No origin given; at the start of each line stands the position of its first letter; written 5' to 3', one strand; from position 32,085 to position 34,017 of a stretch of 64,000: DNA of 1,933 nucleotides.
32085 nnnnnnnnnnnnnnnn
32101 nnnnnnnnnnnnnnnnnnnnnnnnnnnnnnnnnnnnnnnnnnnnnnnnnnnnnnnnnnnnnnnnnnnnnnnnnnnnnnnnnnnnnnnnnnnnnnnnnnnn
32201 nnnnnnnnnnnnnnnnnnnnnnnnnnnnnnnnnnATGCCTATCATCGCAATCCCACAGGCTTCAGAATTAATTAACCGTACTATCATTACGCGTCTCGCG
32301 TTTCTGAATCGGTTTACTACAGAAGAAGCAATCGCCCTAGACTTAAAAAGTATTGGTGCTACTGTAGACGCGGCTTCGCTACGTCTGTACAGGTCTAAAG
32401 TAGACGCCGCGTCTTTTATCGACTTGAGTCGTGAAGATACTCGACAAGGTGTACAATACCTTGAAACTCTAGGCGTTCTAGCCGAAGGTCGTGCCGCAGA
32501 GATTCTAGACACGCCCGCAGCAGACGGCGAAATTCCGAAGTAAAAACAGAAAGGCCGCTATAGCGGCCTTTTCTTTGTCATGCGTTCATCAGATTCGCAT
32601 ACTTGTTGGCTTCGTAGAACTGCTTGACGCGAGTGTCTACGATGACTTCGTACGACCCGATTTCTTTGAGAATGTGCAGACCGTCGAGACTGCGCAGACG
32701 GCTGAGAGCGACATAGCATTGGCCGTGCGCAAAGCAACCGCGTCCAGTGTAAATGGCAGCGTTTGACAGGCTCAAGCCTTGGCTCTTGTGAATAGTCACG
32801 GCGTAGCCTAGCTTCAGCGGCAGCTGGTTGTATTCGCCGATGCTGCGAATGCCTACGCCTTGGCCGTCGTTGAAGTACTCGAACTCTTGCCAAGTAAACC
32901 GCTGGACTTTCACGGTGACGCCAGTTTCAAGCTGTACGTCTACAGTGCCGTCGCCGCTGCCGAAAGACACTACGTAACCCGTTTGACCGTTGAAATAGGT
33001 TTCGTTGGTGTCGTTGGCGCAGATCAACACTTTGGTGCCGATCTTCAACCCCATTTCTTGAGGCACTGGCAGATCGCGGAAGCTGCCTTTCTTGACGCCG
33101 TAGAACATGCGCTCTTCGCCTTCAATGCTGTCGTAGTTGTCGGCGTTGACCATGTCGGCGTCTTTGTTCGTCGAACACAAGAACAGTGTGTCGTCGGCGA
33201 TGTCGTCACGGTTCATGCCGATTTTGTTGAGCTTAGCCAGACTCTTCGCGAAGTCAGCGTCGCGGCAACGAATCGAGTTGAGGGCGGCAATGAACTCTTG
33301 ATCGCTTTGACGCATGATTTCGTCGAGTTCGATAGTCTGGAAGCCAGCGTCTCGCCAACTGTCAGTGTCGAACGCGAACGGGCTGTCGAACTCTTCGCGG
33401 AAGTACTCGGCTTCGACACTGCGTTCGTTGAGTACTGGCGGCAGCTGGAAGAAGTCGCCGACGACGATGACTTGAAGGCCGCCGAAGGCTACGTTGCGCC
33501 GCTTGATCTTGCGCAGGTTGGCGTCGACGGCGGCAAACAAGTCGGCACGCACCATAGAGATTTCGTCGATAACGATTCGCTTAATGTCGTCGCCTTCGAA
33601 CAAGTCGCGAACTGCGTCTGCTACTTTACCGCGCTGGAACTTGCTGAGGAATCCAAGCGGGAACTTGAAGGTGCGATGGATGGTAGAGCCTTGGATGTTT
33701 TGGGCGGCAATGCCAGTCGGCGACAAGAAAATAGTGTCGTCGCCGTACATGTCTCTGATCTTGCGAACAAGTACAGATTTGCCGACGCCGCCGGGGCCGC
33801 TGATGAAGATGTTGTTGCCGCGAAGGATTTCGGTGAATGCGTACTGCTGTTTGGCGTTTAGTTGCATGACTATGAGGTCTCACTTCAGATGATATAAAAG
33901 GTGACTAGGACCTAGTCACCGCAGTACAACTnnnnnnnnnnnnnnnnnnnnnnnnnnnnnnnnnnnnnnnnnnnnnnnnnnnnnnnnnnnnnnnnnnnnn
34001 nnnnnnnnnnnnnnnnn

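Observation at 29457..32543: Paralogous late-promoter cassettes of Asp-box beta-propeller proteins flanking the inverted replication/RNA-repair block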

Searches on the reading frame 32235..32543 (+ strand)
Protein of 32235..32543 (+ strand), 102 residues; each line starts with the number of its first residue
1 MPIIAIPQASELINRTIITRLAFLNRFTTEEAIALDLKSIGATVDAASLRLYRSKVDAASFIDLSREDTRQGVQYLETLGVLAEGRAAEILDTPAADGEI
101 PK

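Call 3: search_protein_families(library=pfam, proteins=[window:32235-32543:+], max_evalue=0.1)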
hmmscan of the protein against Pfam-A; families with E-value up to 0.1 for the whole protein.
window:32235-32543:+ (102 aa): 0 families

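Call 4: search_protein_families(library=phrogs, proteins=[window:32235-32543:+], max_evalue=0.01)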
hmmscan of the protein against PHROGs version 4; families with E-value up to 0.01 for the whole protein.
window:32235-32543:+ (102 aa): 1 family
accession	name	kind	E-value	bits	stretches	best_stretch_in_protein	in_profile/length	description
phrog_25252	-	unknown function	6.3e-12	47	1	8-101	50-138/138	-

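Call 63: search_protein_families(library=pfam, proteins=[window:32235-32543:+], max_evalue=10)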
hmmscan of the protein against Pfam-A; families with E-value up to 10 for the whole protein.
window:32235-32543:+ (102 aa): 0 families

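Call 84: find_homologous_proteins(query=A5, max_evalue=0.001)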
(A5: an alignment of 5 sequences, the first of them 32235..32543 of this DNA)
Query A5 (5 sequences) (102 aa, profile of the alignment): 1165 proteins with E <= 0.001 among 8000 candidates; the best 120 are listed.
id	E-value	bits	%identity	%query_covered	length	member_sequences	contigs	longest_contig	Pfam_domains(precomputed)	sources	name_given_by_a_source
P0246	9.7e-66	238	66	90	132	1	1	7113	-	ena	-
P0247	1.9e-65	237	70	92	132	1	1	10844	-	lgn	-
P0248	4.3e-64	232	67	95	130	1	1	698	-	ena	-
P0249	3.6e-63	229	74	83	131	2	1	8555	-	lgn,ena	-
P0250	1.1e-62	228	71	88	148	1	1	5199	-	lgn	-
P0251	1.2e-62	228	69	92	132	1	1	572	-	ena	-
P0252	4.1e-62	226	69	91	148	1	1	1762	-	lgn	-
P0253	1.2e-57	211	70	90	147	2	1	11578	-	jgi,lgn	-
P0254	4.7e-55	203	68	90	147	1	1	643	-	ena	-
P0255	6.8e-54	199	74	83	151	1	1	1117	-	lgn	-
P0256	7.0e-53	196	69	100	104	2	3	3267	-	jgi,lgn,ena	jgi:hypothetical protein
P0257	5.0e-52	193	68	94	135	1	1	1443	-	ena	-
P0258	1.2e-51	192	63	91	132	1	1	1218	-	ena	-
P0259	1.4e-51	192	72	86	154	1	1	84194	-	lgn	-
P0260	5.3e-51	190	55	84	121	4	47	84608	-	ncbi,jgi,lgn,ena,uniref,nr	ncbi:hypothetical protein Barba22A_gp121 [Rheinheimera phage vB_RspM_Barba22A]|jgi:hypothetical prot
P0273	4.8e-46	174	63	100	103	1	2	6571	-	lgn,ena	-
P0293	6.5e-44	167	78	100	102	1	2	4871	-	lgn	-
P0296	8.8e-44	167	63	84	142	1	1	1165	-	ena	-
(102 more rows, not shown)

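Call 85: find_encoding_contigs(protein=P0293, flank=5000, max_places=2)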
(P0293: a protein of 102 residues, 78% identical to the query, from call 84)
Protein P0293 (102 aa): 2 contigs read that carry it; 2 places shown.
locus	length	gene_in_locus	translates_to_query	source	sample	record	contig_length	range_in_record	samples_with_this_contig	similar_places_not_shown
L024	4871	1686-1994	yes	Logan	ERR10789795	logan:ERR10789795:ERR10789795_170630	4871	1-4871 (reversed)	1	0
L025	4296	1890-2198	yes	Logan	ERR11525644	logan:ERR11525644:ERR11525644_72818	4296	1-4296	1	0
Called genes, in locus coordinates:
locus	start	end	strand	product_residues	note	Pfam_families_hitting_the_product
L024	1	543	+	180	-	?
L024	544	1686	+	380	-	PF02012:BNR (faint), PF25852:DUF6242_C (weak)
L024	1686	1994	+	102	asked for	-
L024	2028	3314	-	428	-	PF02689:Herpes_Helicase (faint), PF05970:PIF1, PF13245:AAA_19, PF13604:AAA_30, PF13401:AAA_22 (faint)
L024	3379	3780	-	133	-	PF02026:RyR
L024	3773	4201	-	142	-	PF01818:Translat_reg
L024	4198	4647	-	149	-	PF16790:Phage_clamp_A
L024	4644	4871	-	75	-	?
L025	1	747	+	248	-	?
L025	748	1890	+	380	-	PF02012:BNR (faint), PF25852:DUF6242_C (weak)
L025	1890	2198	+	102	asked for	-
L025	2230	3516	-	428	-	PF02689:Herpes_Helicase (faint), PF05970:PIF1, PF13245:AAA_19, PF13604:AAA_30, PF13401:AAA_22 (faint)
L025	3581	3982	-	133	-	PF02026:RyR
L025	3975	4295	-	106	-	?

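Call 86: find_encoding_contigs(protein=P0273, flank=6000, max_places=2)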
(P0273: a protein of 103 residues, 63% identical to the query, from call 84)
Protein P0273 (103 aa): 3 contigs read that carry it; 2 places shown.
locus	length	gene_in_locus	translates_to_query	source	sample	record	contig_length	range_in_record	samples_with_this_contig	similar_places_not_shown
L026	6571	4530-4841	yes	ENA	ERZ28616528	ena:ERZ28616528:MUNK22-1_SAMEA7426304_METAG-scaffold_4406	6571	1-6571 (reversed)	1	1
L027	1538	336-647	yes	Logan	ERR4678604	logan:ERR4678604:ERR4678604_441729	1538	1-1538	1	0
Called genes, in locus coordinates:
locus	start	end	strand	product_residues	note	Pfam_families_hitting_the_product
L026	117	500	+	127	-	PF14301:DUF4376 (weak)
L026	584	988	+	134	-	PF23140:Gp80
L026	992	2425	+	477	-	-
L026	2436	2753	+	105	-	PF23148:Gp77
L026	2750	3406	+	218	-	-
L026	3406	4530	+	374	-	PF25852:DUF6242_C (faint)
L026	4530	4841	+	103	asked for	-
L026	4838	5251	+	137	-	-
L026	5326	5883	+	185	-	-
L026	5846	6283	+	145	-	-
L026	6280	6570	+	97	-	?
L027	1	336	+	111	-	?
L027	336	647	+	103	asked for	-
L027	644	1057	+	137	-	-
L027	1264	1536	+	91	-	?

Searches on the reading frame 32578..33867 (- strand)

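Call 69: search_protein_families(library=pfam, proteins=[window:32578-33867:-], max_evalue=0.001)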
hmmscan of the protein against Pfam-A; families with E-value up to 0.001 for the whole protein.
window:32578-33867:- (429 aa): 10 families
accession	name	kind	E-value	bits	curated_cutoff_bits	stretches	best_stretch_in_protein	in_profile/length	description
PF05970.20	PIF1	-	3.1e-29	102.6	25.9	1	2-191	1-193/223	PIF1-like helicase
PF13604.12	AAA_30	-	1.3e-12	48.3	27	1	2-145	1-131/191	AAA domain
PF13245.12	AAA_19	-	2.7e-09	37.7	25.1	1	7-145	1-132/134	AAA domain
PF02689.20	Herpes_Helicase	-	1.6e-05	23.6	27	1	355-395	731-772/808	Helicase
PF13401.12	AAA_22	-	5.2e-05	24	27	1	18-137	6-122/130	AAA domain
PF01637.24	ATPase_2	-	8.7e-05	22.9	33.2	1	18-147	21-126/225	ATPase domain predominantly from Archaea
PF13191.12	AAA_16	-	0.00019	22.4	32.6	1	16-49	21-57/167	AAA ATPase domain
PF13479.12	AAA_24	-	0.00042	20.7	27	0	17-124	2-94/195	AAA domain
PF00270.35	DEAD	-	0.00073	19.7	26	0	5-87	2-90/167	DEAD/DEAH box helicase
PF18335.7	SH3_13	-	0.00096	19.3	41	0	274-311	26-63/65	ATP-dependent RecD-like DNA helicase SH3 domain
